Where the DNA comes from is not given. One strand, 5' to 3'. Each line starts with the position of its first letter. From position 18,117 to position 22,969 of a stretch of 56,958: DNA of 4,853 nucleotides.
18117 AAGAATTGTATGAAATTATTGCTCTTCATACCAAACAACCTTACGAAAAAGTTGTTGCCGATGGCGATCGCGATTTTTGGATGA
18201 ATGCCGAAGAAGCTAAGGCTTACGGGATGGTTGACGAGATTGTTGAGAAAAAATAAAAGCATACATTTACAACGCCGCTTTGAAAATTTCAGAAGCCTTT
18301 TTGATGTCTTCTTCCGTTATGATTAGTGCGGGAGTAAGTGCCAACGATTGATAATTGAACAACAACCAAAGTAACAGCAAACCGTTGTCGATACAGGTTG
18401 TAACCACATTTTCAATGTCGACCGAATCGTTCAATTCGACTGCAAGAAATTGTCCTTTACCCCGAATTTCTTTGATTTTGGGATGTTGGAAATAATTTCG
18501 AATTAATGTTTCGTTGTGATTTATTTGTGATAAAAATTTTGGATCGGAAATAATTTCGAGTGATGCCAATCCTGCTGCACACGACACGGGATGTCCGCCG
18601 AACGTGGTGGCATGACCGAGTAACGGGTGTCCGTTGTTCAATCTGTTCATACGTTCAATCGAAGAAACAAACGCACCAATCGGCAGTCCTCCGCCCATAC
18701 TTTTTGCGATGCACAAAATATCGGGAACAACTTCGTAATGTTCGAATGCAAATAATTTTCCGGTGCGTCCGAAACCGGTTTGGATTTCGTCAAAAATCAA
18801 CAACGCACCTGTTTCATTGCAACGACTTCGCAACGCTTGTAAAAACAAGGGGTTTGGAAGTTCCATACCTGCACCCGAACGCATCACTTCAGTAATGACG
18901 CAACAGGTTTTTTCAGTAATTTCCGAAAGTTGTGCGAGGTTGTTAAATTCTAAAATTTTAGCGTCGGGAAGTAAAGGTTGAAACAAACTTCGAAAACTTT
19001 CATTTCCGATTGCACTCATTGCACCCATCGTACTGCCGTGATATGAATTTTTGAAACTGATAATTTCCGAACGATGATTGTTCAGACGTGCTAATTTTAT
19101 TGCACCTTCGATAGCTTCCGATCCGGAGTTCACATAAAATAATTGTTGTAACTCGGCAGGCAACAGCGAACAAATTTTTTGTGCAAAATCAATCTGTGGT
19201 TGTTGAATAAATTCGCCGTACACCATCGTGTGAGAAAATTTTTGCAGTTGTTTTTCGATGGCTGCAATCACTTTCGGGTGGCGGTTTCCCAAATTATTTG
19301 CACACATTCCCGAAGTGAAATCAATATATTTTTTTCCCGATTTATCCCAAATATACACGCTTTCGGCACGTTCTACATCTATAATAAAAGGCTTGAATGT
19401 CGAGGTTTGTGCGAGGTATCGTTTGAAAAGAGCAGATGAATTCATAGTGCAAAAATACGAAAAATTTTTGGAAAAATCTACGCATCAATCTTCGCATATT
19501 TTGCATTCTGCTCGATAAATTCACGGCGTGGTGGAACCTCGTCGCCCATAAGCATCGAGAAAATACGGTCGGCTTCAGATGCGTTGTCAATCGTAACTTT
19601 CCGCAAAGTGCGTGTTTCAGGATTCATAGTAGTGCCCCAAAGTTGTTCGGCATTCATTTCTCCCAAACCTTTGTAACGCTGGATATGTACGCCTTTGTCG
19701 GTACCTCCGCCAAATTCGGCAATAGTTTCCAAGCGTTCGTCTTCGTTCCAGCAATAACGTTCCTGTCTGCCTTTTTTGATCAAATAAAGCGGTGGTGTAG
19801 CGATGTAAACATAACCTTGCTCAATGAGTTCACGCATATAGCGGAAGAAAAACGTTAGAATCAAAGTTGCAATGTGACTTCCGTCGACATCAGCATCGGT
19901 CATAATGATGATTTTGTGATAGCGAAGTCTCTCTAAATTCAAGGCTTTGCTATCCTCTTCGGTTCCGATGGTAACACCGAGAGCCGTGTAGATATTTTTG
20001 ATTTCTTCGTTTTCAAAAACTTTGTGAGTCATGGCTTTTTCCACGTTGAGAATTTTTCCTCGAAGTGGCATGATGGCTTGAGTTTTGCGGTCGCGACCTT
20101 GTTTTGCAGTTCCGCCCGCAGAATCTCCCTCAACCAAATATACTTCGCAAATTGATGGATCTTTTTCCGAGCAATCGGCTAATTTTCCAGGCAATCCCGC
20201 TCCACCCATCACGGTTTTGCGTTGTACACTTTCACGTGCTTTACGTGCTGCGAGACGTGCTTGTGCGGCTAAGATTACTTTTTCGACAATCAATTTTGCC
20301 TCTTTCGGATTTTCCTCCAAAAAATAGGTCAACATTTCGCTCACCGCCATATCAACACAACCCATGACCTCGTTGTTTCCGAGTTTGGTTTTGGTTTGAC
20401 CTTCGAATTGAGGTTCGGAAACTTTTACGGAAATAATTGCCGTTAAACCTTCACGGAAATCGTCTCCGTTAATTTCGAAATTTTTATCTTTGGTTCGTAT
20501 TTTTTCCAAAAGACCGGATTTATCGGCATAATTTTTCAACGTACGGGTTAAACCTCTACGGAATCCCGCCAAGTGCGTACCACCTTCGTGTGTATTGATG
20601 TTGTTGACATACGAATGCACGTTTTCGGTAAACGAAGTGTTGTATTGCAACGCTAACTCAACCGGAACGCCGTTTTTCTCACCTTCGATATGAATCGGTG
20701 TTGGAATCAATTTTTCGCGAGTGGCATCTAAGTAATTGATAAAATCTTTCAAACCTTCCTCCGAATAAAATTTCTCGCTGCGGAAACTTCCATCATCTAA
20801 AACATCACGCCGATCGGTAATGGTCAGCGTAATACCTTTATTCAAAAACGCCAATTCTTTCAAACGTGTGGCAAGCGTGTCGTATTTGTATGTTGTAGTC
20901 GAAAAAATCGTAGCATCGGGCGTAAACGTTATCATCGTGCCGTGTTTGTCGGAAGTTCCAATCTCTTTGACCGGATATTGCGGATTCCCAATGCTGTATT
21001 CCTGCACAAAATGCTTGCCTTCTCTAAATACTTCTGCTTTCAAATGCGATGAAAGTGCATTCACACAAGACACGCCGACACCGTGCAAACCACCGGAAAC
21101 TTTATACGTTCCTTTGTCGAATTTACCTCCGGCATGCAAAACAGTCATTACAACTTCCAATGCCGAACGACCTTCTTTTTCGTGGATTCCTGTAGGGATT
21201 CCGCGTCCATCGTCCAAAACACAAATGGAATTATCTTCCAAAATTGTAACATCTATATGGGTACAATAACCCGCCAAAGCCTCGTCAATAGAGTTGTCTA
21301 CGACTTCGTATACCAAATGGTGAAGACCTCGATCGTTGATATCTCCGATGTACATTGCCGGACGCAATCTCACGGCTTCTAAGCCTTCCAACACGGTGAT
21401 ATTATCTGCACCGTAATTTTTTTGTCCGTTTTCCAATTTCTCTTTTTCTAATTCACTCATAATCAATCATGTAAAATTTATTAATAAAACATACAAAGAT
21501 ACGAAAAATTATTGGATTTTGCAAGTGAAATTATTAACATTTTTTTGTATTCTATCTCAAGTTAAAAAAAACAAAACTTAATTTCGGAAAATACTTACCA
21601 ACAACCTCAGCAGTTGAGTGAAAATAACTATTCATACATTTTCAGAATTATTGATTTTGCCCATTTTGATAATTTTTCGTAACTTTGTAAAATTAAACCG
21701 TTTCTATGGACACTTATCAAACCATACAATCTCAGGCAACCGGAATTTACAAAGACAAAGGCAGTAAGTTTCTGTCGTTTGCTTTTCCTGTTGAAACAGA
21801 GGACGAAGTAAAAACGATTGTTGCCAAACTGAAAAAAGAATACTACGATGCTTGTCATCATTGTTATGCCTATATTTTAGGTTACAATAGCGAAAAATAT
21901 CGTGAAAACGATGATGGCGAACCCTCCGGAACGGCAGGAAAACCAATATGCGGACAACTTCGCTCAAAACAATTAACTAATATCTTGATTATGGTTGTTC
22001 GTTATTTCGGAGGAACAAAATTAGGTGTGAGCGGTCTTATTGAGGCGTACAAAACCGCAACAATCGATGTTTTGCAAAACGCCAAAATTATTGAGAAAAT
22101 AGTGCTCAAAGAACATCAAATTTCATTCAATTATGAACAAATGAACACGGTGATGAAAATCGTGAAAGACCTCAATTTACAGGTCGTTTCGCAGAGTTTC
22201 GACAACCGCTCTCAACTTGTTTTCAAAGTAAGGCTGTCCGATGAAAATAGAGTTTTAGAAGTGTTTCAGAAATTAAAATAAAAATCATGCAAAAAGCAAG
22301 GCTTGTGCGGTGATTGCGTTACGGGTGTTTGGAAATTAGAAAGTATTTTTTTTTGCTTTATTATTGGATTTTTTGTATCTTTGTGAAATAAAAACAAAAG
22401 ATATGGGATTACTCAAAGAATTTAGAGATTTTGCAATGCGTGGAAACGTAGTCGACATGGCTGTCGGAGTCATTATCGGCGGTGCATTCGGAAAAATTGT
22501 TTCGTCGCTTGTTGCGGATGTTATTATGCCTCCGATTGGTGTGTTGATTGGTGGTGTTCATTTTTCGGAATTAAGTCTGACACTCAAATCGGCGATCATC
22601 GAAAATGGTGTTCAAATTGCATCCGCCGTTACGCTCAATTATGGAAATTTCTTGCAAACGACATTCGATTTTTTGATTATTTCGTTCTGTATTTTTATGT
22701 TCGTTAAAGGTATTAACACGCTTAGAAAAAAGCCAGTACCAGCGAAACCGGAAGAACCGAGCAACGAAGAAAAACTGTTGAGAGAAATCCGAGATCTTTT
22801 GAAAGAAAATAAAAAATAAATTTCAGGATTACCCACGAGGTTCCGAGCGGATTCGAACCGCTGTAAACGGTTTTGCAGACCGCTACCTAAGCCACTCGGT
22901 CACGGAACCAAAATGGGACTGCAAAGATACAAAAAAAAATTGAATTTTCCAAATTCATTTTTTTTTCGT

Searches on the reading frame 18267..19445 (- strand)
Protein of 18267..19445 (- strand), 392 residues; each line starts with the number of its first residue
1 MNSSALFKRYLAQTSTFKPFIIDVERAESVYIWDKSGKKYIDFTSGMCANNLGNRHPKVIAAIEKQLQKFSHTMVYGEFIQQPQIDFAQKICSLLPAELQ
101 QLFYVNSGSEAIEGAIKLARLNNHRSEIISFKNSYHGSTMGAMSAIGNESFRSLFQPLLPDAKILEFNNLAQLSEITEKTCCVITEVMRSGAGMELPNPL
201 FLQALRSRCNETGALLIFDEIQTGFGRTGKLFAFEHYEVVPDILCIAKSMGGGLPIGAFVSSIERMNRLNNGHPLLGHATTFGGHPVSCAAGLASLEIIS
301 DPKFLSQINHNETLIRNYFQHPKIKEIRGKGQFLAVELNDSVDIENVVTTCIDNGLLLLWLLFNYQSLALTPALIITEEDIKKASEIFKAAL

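Call 103: search_protein_families(library=pfam, proteins=[window:18267-19445:-], max_evalue=0.00001)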
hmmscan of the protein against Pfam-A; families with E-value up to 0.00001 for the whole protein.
window:18267-19445:- (392 aa): 1 family
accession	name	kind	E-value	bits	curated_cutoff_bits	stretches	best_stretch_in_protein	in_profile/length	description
PF00202.27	Aminotran_3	-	1.3e-101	340.7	30.5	1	18-392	7-403/403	Aminotransferase class-III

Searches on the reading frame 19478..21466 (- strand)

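Call 103: search_protein_families(library=pfam, proteins=[window:19478-21466:-], max_evalue=0.00001)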
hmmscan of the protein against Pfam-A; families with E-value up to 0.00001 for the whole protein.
window:19478-21466:- (662 aa): 4 families
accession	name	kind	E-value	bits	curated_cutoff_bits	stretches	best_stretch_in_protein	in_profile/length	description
PF00204.31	DNA_gyraseB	-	2.5e-58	196.8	27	1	238-412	1-172/173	DNA gyrase B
PF00986.26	DNA_gyraseB_C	-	2.6e-31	108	29.8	1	591-652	2-63/63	DNA gyrase B subunit, carboxyl terminus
PF01751.28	Toprim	-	3e-20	72.6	23.1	1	441-556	1-94/96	Toprim domain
PF02518.31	HATPase_c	-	5.7e-15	56.1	26.4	1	45-185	3-109/111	Histidine kinase-, DNA gyrase B-, and HSP90-like ATPase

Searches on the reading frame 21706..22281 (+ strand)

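Call 103: search_protein_families(library=pfam, proteins=[window:21706-22281:+], max_evalue=0.00001)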
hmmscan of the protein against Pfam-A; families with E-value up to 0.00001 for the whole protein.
window:21706-22281:+ (191 aa): 1 family
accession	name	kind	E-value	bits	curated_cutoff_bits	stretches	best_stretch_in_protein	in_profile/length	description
PF01205.25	UPF0029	-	8.3e-37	125.9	27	1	18-122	1-106/107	Uncharacterized protein family UPF0029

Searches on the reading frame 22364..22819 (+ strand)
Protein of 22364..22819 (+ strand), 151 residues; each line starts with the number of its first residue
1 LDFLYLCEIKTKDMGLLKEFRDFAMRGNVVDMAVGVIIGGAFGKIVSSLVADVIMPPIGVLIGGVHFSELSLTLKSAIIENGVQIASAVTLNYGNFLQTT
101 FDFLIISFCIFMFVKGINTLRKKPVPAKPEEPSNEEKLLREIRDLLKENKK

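Call 103: search_protein_families(library=pfam, proteins=[window:22364-22819:+], max_evalue=0.00001)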
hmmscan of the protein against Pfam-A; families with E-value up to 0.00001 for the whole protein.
window:22364-22819:+ (151 aa): 1 family
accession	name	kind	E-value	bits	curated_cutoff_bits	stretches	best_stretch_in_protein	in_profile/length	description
PF01741.23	MscL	-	3.3e-47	160.3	27.4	1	16-147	1-123/123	Large-conductance mechanosensitive channel, MscL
